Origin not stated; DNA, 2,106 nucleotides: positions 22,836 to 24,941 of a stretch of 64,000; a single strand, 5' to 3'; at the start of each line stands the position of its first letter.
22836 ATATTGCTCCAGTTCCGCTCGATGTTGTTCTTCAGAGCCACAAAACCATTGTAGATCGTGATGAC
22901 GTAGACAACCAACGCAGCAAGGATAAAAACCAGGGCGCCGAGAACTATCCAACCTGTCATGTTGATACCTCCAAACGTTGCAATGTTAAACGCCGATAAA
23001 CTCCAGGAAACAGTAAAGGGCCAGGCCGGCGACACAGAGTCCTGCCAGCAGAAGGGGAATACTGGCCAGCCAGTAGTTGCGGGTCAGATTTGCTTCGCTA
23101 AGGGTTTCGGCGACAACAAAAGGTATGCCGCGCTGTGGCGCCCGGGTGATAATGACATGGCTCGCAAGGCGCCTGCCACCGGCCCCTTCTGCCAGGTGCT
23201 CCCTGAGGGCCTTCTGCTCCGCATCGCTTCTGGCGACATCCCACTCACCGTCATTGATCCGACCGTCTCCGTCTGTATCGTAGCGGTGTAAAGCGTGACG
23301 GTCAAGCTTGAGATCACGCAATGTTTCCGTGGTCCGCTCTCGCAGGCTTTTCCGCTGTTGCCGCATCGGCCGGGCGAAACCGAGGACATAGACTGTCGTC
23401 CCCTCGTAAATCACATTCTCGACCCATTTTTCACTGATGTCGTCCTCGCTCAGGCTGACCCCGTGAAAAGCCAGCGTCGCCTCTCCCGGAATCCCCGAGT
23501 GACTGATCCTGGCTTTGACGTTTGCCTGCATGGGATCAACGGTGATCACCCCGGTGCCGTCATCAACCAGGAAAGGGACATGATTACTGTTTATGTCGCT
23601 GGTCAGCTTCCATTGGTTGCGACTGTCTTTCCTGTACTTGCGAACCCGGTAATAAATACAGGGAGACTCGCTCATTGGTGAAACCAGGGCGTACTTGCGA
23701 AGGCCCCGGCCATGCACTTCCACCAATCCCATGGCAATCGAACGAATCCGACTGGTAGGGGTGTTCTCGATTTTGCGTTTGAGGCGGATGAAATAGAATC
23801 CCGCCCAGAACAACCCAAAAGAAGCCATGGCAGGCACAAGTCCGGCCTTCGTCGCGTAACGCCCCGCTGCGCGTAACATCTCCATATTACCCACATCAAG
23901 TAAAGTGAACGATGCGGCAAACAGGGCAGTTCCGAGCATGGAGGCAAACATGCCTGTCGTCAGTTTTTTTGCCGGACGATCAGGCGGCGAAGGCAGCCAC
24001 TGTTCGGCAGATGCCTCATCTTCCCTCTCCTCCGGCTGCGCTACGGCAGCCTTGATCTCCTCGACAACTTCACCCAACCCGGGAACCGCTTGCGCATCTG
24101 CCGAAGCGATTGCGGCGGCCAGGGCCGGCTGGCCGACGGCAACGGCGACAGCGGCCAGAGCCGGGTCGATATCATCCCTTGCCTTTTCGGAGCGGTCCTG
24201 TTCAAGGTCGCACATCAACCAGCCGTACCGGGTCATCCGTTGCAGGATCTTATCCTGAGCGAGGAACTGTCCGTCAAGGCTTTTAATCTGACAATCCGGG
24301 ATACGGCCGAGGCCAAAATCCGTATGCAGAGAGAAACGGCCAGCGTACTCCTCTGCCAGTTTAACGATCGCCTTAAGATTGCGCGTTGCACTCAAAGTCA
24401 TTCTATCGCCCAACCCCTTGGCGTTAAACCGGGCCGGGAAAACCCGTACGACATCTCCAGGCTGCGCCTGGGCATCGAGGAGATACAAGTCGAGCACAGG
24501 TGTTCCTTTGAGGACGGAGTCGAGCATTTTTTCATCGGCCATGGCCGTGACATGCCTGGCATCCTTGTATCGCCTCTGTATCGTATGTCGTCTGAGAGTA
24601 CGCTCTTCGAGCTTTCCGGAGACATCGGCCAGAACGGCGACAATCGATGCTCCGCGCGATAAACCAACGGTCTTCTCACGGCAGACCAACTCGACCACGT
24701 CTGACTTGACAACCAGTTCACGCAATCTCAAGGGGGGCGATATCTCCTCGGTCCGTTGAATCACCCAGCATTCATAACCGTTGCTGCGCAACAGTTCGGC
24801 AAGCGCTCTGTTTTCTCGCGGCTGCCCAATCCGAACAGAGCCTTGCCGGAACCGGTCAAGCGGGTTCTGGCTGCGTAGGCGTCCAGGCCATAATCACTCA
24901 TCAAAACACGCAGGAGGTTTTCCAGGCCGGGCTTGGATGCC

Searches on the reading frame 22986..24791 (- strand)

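Call 44: search_protein_families(library=pfam, proteins=[window:22986-24791:-])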
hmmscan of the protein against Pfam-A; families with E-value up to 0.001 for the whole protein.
window:22986-24791:- (601 aa): 1 family
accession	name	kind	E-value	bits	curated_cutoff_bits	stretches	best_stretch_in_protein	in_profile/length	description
PF12483.13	GIDE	-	2.8e-06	27.3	23.6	1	387-474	10-105/160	E3 Ubiquitin ligase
